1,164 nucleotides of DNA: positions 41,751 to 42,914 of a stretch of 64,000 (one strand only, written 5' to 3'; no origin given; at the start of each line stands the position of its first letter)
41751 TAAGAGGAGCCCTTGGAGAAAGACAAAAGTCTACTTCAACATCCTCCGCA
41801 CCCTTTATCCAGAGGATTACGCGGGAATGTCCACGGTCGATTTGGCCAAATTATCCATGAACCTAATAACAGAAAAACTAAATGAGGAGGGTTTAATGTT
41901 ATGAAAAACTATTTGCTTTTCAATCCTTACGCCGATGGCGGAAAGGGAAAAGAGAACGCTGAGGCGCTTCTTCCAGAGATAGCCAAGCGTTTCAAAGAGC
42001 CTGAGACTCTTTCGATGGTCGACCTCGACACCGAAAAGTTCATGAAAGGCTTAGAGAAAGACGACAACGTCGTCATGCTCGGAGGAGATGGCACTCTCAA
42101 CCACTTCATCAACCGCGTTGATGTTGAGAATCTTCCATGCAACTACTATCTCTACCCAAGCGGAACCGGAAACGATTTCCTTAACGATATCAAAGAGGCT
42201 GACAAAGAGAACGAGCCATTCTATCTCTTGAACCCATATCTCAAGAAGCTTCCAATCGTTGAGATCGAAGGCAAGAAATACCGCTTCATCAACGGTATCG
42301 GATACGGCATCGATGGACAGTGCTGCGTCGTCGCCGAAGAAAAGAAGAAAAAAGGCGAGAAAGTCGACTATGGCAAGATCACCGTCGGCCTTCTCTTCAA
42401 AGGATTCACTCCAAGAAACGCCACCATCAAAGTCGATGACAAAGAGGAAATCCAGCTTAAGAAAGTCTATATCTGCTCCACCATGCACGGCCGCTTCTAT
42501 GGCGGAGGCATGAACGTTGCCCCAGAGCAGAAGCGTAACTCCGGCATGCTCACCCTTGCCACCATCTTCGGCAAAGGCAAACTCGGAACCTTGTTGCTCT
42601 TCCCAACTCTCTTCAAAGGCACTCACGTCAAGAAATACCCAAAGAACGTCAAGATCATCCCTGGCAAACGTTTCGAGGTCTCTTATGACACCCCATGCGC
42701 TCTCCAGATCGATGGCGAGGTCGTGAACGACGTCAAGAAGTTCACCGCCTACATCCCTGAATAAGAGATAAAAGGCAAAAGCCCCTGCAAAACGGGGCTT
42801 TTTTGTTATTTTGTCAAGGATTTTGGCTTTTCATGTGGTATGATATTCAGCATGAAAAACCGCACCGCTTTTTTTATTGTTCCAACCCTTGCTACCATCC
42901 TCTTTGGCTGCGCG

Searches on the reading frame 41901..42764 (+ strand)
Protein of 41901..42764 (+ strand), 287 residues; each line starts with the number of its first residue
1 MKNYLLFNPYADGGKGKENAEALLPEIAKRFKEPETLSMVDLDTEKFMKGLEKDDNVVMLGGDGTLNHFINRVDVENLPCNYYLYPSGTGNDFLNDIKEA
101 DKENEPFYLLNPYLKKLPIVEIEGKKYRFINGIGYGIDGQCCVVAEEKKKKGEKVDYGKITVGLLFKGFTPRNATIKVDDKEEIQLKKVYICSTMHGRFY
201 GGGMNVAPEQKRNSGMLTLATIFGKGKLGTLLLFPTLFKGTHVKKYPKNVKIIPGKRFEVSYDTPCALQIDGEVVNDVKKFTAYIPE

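Call 72: search_protein_families(library=pfam, proteins=[window:41901-42764:+], max_evalue=0.00001)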
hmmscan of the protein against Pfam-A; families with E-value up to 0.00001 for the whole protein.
window:41901-42764:+ (287 aa): 2 families
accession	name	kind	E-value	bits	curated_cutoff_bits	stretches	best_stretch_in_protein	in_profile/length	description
PF19279.4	YegS_C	-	1.6e-15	57.6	27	1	134-280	4-145/158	YegS C-terminal NAD kinase beta sandwich-like domain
PF00781.29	DAGK_cat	-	1.4e-10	41.2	23.6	1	4-98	3-100/125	Diacylglycerol kinase catalytic domain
